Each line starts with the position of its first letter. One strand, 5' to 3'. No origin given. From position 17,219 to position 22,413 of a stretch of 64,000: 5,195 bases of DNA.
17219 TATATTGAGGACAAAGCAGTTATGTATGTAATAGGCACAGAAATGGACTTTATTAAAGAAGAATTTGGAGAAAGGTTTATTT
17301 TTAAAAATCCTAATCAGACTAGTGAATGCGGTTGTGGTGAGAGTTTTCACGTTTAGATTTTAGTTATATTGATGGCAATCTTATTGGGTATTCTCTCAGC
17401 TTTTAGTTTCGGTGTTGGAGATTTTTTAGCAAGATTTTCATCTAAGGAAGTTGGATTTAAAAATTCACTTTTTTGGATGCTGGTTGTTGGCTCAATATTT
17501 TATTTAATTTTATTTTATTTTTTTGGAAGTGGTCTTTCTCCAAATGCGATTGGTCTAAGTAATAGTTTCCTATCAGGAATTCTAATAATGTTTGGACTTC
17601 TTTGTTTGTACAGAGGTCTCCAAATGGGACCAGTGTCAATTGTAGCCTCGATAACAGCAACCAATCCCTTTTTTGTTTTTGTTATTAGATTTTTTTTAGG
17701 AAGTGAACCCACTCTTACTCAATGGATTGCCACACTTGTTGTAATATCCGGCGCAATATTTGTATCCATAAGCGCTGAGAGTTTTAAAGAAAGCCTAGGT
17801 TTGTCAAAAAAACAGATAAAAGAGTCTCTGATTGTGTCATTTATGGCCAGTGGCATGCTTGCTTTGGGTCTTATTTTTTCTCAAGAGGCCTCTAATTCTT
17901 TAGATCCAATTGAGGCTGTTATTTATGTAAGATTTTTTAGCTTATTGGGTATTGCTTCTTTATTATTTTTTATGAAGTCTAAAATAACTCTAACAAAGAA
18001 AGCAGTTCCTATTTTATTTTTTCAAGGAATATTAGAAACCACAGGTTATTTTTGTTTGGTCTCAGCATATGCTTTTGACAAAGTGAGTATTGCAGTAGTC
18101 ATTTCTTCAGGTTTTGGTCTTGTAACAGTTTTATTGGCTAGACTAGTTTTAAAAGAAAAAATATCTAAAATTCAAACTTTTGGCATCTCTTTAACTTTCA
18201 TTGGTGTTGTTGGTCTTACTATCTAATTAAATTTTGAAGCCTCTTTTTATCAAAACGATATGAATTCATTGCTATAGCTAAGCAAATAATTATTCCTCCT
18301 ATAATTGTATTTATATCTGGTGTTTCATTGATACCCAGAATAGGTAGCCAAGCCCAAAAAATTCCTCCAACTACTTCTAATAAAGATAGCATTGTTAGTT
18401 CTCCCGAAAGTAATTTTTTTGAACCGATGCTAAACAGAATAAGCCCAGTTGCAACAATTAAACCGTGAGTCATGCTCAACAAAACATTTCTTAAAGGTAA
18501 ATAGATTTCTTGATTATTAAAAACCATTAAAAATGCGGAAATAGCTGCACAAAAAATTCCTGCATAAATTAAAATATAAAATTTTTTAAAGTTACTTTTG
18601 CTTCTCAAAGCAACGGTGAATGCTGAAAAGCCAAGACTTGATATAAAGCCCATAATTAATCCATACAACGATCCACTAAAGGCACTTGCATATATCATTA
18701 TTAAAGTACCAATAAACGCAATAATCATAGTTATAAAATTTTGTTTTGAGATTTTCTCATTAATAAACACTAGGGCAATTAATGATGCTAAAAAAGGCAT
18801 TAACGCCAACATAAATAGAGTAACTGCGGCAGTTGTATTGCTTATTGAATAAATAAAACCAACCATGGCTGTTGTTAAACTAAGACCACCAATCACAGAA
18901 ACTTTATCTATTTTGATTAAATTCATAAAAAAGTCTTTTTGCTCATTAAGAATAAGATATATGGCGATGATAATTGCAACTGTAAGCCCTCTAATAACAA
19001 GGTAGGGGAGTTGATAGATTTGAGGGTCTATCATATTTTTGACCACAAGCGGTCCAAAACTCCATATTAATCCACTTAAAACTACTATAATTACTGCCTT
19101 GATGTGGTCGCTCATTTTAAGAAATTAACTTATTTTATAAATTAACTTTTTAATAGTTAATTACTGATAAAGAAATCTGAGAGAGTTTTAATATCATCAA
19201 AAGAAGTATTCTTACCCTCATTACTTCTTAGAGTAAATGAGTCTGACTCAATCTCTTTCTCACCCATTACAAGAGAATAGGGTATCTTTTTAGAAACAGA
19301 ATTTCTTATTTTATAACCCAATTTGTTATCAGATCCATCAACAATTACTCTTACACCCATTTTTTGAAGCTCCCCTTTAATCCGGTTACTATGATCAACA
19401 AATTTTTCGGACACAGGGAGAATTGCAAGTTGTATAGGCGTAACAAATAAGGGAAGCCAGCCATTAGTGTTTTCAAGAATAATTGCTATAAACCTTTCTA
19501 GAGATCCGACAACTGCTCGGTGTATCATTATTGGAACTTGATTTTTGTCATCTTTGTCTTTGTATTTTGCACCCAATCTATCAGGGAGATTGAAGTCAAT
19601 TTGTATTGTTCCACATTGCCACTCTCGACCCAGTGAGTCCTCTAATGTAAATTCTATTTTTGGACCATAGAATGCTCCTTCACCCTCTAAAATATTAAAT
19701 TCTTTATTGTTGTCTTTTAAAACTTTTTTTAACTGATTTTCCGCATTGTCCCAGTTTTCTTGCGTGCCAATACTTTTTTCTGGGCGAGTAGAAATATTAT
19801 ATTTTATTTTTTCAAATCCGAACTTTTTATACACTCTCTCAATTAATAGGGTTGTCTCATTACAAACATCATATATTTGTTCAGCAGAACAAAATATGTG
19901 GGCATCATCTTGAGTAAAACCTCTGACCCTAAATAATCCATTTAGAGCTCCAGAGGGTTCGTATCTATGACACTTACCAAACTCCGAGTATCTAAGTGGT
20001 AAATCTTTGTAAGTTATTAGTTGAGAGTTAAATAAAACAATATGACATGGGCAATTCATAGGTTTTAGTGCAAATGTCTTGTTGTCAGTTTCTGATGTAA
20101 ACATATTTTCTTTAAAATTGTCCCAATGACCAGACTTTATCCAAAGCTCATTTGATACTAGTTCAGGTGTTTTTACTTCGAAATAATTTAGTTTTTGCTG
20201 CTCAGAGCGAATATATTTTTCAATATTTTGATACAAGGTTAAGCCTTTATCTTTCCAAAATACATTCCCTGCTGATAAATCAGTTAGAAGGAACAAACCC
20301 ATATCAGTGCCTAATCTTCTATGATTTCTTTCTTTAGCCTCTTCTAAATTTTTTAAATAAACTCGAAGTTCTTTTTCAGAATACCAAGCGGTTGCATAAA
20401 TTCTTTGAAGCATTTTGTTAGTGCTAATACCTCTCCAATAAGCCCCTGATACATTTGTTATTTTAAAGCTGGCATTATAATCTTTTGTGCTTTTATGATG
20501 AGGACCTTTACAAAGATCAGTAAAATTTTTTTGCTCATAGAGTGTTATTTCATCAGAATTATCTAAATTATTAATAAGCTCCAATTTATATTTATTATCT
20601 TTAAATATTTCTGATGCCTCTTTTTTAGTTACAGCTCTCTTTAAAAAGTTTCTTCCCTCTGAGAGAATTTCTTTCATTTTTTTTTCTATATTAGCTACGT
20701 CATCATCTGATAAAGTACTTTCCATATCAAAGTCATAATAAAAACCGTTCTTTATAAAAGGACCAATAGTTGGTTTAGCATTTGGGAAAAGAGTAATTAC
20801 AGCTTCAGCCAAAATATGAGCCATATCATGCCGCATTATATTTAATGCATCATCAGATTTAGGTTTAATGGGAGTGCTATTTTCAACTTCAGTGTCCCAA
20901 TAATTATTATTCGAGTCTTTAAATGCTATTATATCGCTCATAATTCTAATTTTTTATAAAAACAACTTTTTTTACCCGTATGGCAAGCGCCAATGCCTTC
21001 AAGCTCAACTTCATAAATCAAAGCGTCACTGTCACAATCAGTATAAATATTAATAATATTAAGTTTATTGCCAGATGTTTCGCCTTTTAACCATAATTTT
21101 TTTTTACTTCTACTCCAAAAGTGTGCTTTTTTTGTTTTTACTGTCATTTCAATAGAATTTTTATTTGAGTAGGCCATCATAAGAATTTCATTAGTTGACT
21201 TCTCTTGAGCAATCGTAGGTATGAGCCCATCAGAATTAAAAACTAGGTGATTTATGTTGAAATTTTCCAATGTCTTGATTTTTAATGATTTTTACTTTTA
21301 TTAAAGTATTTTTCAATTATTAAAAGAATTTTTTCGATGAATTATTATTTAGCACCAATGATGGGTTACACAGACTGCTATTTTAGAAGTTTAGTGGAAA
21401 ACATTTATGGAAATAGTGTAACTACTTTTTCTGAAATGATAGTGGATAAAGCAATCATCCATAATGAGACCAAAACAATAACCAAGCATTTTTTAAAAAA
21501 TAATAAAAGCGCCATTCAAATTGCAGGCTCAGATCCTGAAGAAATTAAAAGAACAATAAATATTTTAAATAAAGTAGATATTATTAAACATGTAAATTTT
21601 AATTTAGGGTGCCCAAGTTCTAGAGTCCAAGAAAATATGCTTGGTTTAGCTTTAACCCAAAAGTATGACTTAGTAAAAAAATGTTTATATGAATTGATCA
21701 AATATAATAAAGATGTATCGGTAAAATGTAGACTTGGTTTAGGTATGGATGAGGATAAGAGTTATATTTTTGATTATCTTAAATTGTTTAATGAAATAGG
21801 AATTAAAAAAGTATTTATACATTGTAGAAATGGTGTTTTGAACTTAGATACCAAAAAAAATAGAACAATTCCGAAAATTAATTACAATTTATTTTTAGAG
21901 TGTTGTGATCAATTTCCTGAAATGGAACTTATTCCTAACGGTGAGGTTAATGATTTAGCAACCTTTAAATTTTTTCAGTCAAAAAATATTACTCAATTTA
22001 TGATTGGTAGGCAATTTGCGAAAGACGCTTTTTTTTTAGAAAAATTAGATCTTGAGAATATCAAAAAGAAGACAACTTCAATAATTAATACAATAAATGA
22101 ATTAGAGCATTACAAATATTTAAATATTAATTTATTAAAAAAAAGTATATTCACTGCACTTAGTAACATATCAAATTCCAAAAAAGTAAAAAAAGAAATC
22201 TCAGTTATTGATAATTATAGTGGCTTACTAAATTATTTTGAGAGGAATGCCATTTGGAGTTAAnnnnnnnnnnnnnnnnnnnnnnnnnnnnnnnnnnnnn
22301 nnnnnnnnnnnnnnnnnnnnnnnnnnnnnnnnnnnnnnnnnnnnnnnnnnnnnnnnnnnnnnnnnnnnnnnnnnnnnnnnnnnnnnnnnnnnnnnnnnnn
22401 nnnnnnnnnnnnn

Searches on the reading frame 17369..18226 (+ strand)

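Call 82: search_protein_families(library=pfam, proteins=[window:17369-18226:+], max_evalue=0.00001)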
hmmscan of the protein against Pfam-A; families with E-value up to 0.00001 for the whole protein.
window:17369-18226:+ (285 aa): 1 family
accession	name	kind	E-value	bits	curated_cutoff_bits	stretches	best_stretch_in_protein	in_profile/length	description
PF00892.27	EamA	-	1.7e-29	103.2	28.2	2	2-133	2-134/135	EamA-like transporter family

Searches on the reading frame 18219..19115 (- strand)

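Call 82: search_protein_families(library=pfam, proteins=[window:18219-19115:-], max_evalue=0.00001)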
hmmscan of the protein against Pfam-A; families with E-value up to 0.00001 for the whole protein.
window:18219-19115:- (298 aa): 1 family
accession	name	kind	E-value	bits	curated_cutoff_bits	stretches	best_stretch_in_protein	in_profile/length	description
PF00892.27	EamA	-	4e-16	60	28.2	1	6-141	2-134/135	EamA-like transporter family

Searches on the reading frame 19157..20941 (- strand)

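Call 82: search_protein_families(library=pfam, proteins=[window:19157-20941:-], max_evalue=0.00001)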
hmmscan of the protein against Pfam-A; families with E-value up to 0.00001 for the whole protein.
window:19157-20941:- (594 aa): 3 families
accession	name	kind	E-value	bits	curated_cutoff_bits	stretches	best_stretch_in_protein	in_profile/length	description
PF00587.30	tRNA-synt_2b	-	3.8e-55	187.2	29.3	1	281-491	1-178/179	tRNA synthetase class II core domain (G, H, P, S and T)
PF03129.25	HGTP_anticodon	-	2.9e-15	56.6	21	1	504-577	1-77/94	Anticodon binding domain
PF07973.19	tRNA_SAD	-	3.4e-09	37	24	1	132-182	1-44/44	Threonyl and Alanyl tRNA synthetase second additional domain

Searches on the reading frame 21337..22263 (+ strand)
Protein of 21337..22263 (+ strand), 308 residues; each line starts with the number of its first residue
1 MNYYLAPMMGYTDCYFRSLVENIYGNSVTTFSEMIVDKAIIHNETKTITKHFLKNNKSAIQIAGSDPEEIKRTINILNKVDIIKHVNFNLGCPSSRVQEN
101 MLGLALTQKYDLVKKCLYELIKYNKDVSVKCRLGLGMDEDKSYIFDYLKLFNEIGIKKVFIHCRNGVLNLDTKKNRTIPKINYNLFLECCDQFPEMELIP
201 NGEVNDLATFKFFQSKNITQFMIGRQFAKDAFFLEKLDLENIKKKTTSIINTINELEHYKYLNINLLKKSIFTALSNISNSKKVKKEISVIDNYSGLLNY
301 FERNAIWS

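Call 82: search_protein_families(library=pfam, proteins=[window:21337-22263:+], max_evalue=0.00001)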
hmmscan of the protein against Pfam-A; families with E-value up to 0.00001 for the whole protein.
window:21337-22263:+ (308 aa): 1 family
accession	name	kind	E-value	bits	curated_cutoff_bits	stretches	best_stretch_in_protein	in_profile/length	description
PF01207.24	Dus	-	1.3e-38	133.3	20.4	1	5-277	2-271/311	Dihydrouridine synthase (Dus)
